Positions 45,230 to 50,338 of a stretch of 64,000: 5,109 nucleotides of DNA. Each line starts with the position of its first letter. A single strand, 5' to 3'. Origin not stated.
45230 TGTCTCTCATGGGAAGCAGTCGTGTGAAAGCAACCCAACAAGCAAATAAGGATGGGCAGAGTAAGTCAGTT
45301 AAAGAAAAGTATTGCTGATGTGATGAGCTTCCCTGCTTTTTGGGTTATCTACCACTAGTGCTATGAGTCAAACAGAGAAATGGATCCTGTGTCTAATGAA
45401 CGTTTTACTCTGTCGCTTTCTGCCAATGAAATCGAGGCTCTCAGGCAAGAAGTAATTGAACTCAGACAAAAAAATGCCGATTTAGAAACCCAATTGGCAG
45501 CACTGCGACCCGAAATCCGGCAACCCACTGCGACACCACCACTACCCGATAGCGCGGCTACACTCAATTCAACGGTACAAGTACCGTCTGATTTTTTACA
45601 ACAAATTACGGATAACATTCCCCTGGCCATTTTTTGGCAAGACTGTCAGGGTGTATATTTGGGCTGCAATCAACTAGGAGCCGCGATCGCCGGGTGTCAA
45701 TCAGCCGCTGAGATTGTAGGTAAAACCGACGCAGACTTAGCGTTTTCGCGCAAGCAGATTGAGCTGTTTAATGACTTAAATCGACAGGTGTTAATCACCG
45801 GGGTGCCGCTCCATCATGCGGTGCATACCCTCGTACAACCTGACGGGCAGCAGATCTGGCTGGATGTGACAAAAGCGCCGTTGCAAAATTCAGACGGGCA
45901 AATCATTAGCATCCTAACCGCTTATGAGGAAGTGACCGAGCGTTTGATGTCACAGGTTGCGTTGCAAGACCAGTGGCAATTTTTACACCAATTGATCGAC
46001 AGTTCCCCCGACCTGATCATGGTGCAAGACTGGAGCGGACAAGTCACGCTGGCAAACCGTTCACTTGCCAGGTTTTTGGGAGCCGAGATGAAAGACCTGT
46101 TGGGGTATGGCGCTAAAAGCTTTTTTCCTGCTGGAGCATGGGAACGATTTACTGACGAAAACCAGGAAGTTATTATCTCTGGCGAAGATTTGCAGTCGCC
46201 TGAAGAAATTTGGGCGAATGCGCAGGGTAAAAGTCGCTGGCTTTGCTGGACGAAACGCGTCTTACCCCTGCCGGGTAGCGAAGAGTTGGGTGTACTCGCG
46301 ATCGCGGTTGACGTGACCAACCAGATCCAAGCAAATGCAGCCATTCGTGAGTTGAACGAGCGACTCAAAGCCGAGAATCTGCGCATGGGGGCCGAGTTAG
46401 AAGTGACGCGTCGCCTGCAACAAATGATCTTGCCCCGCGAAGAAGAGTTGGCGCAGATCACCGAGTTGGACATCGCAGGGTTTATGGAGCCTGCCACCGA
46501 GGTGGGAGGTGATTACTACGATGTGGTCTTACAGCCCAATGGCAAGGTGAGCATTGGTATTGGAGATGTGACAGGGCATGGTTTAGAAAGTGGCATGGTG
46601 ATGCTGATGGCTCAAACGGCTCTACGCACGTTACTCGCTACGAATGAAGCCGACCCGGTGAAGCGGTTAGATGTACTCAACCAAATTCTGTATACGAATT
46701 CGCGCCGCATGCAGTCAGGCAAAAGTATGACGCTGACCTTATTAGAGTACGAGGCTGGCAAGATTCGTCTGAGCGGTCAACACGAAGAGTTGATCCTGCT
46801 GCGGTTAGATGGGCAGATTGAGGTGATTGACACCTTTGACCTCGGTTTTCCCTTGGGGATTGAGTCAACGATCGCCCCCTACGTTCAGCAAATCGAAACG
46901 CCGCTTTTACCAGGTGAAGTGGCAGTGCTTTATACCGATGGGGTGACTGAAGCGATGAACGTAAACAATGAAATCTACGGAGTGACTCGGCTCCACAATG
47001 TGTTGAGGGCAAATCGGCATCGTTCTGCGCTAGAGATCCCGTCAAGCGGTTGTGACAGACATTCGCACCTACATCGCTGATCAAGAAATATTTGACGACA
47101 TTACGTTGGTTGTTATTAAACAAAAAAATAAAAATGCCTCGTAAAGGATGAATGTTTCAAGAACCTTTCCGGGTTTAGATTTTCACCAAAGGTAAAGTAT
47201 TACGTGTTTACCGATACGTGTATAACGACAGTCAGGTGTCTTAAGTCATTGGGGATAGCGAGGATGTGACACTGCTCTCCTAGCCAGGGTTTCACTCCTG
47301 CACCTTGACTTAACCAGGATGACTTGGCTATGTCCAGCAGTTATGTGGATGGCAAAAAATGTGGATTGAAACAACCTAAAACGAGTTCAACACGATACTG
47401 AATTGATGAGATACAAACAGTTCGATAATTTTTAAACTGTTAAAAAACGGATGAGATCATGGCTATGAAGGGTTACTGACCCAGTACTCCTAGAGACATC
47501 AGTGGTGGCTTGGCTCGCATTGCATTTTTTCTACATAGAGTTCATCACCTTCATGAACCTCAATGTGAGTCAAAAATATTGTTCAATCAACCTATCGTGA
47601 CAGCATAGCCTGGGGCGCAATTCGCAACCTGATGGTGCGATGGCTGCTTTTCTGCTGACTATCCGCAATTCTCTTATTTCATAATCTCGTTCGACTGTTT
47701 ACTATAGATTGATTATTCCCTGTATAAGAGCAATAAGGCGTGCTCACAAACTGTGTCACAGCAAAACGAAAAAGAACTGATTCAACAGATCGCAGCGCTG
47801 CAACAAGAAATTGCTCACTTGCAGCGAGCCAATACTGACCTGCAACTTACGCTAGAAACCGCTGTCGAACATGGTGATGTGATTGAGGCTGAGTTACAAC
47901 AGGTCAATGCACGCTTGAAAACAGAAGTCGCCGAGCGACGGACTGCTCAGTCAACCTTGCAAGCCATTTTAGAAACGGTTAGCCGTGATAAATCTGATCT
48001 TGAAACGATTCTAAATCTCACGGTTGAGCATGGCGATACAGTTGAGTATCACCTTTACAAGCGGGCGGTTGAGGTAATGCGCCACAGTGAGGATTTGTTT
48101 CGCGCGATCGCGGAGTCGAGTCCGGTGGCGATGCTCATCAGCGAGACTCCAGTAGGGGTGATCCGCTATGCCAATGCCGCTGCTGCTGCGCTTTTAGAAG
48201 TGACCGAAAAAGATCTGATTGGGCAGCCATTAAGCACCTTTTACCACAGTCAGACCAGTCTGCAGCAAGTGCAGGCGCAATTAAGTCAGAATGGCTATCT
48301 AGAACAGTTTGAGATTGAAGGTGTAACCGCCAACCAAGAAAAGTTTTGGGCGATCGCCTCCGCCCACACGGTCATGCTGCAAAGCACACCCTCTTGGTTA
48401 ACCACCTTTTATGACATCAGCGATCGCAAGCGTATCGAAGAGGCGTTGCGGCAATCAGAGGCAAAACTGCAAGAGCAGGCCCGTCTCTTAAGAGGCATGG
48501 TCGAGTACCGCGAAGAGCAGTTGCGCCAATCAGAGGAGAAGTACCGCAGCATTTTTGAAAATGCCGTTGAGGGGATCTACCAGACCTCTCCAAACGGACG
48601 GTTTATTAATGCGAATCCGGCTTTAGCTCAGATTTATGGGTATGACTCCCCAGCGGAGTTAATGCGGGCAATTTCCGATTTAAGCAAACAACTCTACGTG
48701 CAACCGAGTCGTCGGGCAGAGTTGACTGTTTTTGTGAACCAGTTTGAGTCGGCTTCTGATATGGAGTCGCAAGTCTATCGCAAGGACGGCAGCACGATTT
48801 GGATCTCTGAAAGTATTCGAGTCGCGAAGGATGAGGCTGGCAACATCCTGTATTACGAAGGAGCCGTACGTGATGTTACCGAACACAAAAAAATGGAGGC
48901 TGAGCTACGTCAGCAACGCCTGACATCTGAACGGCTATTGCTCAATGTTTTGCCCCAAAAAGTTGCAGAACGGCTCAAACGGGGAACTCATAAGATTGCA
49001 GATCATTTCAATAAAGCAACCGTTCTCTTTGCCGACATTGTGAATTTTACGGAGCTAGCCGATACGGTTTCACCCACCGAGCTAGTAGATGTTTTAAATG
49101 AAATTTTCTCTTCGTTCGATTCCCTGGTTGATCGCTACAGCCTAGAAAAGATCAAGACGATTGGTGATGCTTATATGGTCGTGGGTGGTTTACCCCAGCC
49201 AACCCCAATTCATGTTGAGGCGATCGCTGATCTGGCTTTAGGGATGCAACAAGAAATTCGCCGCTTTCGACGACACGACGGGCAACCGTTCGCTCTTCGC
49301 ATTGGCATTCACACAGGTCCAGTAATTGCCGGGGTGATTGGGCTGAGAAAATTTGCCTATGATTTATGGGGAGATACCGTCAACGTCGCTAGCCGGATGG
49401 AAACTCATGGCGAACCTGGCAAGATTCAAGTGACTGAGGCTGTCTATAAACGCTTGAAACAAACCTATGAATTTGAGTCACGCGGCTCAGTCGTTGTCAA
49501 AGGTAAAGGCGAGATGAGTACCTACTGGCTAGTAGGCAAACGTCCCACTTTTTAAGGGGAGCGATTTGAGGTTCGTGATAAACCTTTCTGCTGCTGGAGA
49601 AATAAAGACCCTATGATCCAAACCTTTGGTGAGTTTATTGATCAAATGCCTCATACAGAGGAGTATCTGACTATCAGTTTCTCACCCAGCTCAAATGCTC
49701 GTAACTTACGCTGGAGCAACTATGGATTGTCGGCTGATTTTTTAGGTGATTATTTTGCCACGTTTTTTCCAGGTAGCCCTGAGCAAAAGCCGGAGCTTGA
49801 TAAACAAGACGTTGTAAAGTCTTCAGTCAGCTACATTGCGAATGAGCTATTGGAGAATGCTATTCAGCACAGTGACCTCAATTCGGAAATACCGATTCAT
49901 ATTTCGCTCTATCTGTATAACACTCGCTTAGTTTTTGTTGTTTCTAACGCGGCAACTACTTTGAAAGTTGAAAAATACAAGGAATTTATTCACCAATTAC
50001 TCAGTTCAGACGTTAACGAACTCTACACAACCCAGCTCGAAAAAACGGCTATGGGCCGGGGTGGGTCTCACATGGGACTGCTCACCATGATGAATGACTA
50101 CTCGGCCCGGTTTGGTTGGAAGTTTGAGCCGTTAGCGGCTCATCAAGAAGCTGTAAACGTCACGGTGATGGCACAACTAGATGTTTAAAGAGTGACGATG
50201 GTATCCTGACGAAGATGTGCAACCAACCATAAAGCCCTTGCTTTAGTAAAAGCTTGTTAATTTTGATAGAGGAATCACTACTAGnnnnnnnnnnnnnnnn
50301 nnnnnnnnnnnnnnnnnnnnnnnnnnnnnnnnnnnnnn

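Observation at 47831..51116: Unnamed 53-residue HGD repeat shared by the adenylate cyclase (2 copies) and the diguanylate cyclase (3 copies)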

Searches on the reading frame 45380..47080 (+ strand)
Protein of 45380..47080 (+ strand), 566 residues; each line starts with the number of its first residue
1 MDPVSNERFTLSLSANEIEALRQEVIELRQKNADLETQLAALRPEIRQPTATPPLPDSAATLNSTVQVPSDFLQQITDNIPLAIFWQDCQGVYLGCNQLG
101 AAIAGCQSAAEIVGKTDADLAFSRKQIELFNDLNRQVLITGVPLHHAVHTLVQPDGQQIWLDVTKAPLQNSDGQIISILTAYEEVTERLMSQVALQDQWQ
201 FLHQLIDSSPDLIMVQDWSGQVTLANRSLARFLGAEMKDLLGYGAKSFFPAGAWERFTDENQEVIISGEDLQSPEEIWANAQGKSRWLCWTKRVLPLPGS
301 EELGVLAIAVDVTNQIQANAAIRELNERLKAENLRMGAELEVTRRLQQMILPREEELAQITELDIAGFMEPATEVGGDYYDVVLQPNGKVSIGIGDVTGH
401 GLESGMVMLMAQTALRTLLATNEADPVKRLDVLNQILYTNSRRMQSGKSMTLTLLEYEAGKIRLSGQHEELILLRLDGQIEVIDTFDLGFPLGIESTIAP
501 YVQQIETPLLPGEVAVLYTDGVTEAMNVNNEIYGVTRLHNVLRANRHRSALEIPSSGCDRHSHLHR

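Call 2: search_protein_families(library=pfam, proteins=[window:45380-47080:+], max_evalue=1)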
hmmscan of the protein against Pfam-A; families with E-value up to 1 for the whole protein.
window:45380-47080:+ (566 aa): 16 families
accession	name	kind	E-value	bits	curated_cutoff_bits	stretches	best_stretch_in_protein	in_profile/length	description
PF07228.17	SpoIIE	-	1.1e-30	107.4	25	1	387-553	2-164/192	Stage II sporulation protein E (SpoIIE)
PF08448.16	PAS_4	-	4.2e-23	82.1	23.1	2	78-188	2-108/110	PAS fold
PF00989.32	PAS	-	9.5e-12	45.4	22.6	2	72-179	2-107/113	PAS fold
PF13188.13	PAS_8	-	9.9e-11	41.6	21.8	2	201-242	2-43/65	PAS domain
PF13426.13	PAS_9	-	3.2e-07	31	27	2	95-187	15-103/103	PAS domain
PF06005.17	ZapB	-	0.02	15.8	31.5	1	17-48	19-50/71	Cell division protein ZapB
PF07321.17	YscO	-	0.025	15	28.8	1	13-46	63-96/149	Type III secretion protein YscO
PF03082.19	MAGSP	-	0.065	13.3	25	1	15-46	151-182/267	Male accessory gland secretory protein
PF05064.18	Nsp1_C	-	0.069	13.4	24.1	0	13-42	52-81/114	Nsp1-like C-terminal region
PF24980.1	LSU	-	0.075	13.5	30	0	24-46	2-24/53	Response to Low Sulfur (LSU) family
PF24820.1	Diguanyl_cycl_sensor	-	0.12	12.8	28.1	0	211-250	7-46/109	Diguanylate cyclase-like sensor domain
PF07532.17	Big_4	-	0.14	12.1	22.1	1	502-529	8-35/59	Bacterial Ig-like domain (group 4)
PF08447.18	PAS_3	-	0.16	12.7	25.6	0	149-179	56-86/89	PAS fold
PF04977.20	DivIC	-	0.22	11.8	28.9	1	10-43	18-51/80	Septum formation initiator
PF06156.18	YabA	-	0.35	11.9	30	0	14-48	20-54/103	Initiation control protein YabA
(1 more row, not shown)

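Call 3: search_protein_families(library=ncbifam, proteins=[window:45380-47080:+], max_evalue=1)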
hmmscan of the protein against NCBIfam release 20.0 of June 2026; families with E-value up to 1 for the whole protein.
window:45380-47080:+ (566 aa): 13 families
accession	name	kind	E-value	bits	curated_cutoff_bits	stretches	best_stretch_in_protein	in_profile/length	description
TIGR00229.1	sensory_box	domain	3.5e-24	85.3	22.9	2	200-321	5-125/126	PAS domain S-box protein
NF008302.0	PRK11091.1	equivalog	2.1e-18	65.9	838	2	183-323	138-277/779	aerobic respiration two-component sensor histidine kinase ArcB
NF053781.1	cdiGMPphdstlr2612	equivalog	1.6e-09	36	1600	1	71-293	15-245/1268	Tlr1612 family c-di-GMP phosphodiesterase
TIGR02938.1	nifL_nitrog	equivalog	1.3e-08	33.8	242.45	1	69-296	2-223/494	nitrogen fixation negative regulator NifL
NF038263.1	prot_phos_SiaA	equivalog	4.1e-07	28.9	700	1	320-470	395-550/658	biofilm regulation protein phosphatase SiaA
NF047874.1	MASE3_PAS_HK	subfamily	1.9e-06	27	560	1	184-335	249-398/655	MASE3 domain-containing sensor histidine kinase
NF008468.0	PRK11360.1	equivalog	5e-06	25.2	646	2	195-329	263-393/616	two-component system sensor histidine kinase AtoS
NF045505.1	RR_RssB_Pseudo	equivalog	0.006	15.7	700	1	325-419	141-233/394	two-component system response regulator RssB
NF046044.1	PnpS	equivalog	0.0067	15.5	400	1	170-243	24-98/390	two-component system histidine kinase PnpS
TIGR02040.1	PpsR-CrtJ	equivalog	0.028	13.4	275.4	1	98-229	161-281/442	transcriptional regulator PpsR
TIGR00634.1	recN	equivalog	0.096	11.6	407.85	1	447-486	113-153/563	DNA repair protein RecN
NF002058.0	PRK00888.1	equivalog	0.43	10.5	101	0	305-339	29-65/111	cell division protein FtsB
TIGR04211.1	SH3_and_anchor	equivalog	0.54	9.8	65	1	12-48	114-150/198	TIGR04211 family SH3 domain-containing protein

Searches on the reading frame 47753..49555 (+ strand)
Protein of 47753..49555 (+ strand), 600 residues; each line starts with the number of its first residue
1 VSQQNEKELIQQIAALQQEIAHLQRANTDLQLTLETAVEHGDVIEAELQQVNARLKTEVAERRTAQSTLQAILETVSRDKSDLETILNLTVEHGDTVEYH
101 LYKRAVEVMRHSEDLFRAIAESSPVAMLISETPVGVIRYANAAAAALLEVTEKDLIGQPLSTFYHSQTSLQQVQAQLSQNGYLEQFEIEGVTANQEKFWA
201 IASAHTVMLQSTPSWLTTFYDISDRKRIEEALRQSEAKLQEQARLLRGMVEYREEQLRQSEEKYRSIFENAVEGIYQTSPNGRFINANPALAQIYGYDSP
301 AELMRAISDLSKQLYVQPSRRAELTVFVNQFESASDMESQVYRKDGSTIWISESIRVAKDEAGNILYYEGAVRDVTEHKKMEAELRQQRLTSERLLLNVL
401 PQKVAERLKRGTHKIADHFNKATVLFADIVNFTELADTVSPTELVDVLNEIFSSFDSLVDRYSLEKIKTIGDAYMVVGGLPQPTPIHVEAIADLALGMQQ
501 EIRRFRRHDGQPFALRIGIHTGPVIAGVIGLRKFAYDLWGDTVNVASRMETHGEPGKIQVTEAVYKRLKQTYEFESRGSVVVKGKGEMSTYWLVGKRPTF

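Call 2: search_protein_families(library=pfam, proteins=[window:47753-49555:+], max_evalue=1)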
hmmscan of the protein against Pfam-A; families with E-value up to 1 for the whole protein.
window:47753-49555:+ (600 aa): 16 families
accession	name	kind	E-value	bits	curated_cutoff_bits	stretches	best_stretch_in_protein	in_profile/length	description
PF00211.25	Guanylate_cyc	-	3.3e-68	229.3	21.9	1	418-594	5-182/183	Adenylate and Guanylate cyclase catalytic domain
PF13426.13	PAS_9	-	4.5e-25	88.3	27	2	273-377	2-103/103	PAS domain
PF00989.32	PAS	-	2.8e-19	69.6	22.6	2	115-210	2-99/113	PAS fold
PF13188.13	PAS_8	-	2.2e-15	56.3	21.8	2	262-307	1-46/65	PAS domain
PF08448.16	PAS_4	-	3.1e-11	43.9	23.1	2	268-379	1-109/110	PAS fold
PF08447.18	PAS_3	-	7.7e-07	29.7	25.6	1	285-371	2-88/89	PAS fold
PF15233.11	SYCE1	-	0.0045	17.5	27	1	47-111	16-80/152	Synaptonemal complex central element protein 1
PF24820.1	Diguanyl_cycl_sensor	-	0.0057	17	28.1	1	127-169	9-50/109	Diguanylate cyclase-like sensor domain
PF14916.11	CCDC92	-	0.016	15.5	28.3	1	15-35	24-44/57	Coiled-coil domain of unknown function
PF06156.18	YabA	-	0.046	14.8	30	1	5-69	2-66/103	Initiation control protein YabA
PF04611.18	AalphaY_MDB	-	0.073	13.7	32.1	1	10-92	8-93/146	Mating type protein A alpha Y mating type dependent binding region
PF06698.16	DUF1192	-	0.09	13.4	25.5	1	6-28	22-44/58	Protein of unknown function (DUF1192)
PF08670.17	MEKHLA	-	0.092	13.1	23.7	1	131-187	45-103/143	MEKHLA domain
PF09763.15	Sec3_CC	-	0.1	12.9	27.1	1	3-99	27-119/133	Exocyst complex component Sec3, coiled-coil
PF08650.15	DASH_Dad4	-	0.25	11.8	29.8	0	6-48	20-62/71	DASH complex subunit Dad4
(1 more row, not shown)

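Call 3: search_protein_families(library=ncbifam, proteins=[window:47753-49555:+], max_evalue=1)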
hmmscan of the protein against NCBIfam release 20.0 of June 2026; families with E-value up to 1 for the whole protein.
window:47753-49555:+ (600 aa): 25 families
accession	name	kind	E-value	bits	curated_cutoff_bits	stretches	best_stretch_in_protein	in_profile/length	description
TIGR00229.1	sensory_box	domain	5.7e-35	120.2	22.9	2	258-385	1-126/126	PAS domain S-box protein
NF047874.1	MASE3_PAS_HK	subfamily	2.4e-19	69.6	560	2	100-243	251-392/655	MASE3 domain-containing sensor histidine kinase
NF007298.0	PRK09776.1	equivalog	6.7e-12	44.1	1135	1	254-388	294-427/1111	diguanylate cyclase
NF041777.1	sens_FixL_Rhizob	equivalog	4.4e-10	38.8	850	2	254-393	115-252/485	sensor protein FixL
NF008468.0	PRK11360.1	equivalog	6.3e-10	38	646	2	134-236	287-391/616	two-component system sensor histidine kinase AtoS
NF053781.1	cdiGMPphdstlr2612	equivalog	8e-10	37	1600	2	255-441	708-892/1268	Tlr1612 family c-di-GMP phosphodiesterase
TIGR02040.1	PpsR-CrtJ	equivalog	1.1e-09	37.9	275.4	2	106-241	125-259/442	transcriptional regulator PpsR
NF045675.1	PhdiestaseDibA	equivalog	9.3e-09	34.2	980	1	251-461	64-274/623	phosphodiesterase DibA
NF046044.1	PnpS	equivalog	4.3e-07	29.3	400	2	100-230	42-168/390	two-component system histidine kinase PnpS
NF010076.0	PRK13557.1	subfamily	5.6e-07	28.3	631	1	338-389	107-158/540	histidine kinase famiy protein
NF052652.1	YtvA_fam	equivalog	6.2e-07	29.2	250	1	337-401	76-140/243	YtvA family blue-light photoreceptor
TIGR02938.1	nifL_nitrog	equivalog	3.8e-06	25.7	242.45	1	262-395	4-135/494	nitrogen fixation negative regulator NifL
NF052306.1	BluLightHisKinLov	equivalog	4.1e-06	25.9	450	1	335-388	96-150/334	blue-light-activated histidine kinase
TIGR03903.1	TOMM_kin_cyc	equivalog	1.7e-05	22.8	705.75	1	469-578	339-446/1267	TOMM system kinase/cyclase fusion protein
NF052574.1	HisKinEspCMyxo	equivalog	2.6e-05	22.6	1200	1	275-385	299-408/785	serine histidine kinase EspC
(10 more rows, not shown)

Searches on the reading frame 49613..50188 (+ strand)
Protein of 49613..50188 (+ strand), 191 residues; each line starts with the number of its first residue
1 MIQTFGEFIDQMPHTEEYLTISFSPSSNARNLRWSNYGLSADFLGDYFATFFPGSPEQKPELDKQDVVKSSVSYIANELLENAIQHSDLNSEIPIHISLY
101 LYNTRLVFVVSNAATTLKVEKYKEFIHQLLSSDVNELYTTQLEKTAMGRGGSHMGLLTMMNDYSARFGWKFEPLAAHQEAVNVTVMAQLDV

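Call 2: search_protein_families(library=pfam, proteins=[window:49613-50188:+], max_evalue=1)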
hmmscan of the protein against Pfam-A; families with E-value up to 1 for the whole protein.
window:49613-50188:+ (191 aa): 3 families
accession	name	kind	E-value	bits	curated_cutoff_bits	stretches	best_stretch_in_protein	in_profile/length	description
PF19788.4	DUF6272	-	1.4e-05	25.2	26.6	1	65-177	8-130/134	Family of unknown function (DUF6272)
PF02518.31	HATPase_c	-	0.00037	21.3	26.4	1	73-170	7-90/111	Histidine kinase-, DNA gyrase B-, and HSP90-like ATPase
PF13581.12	HATPase_c_2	-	0.046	14.2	27.4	1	71-115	31-76/127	Histidine kinase-like ATPase domain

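Call 3: search_protein_families(library=ncbifam, proteins=[window:49613-50188:+], max_evalue=1)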
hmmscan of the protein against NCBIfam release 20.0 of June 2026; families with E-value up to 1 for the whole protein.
window:49613-50188:+ (191 aa): 4 families
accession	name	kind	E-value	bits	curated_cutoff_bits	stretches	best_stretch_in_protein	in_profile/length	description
NF052618.1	slr1658_cyano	equivalog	1.2e-73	246.8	200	1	3-191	1-191/191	slr1658 family protein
NF047703.1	slr1658_superfam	superfamily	1.2e-64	217.1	100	1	5-189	1-185/185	slr1658 superfamily regulator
NF038262.1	SiaB_fam_kinase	subfamily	0.0041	16.7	85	1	103-178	89-168/177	SiaB family protein kinase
NF003144.0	PRK04069.1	equivalog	0.082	12.3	145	1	77-130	48-102/161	anti-sigma B factor RsbW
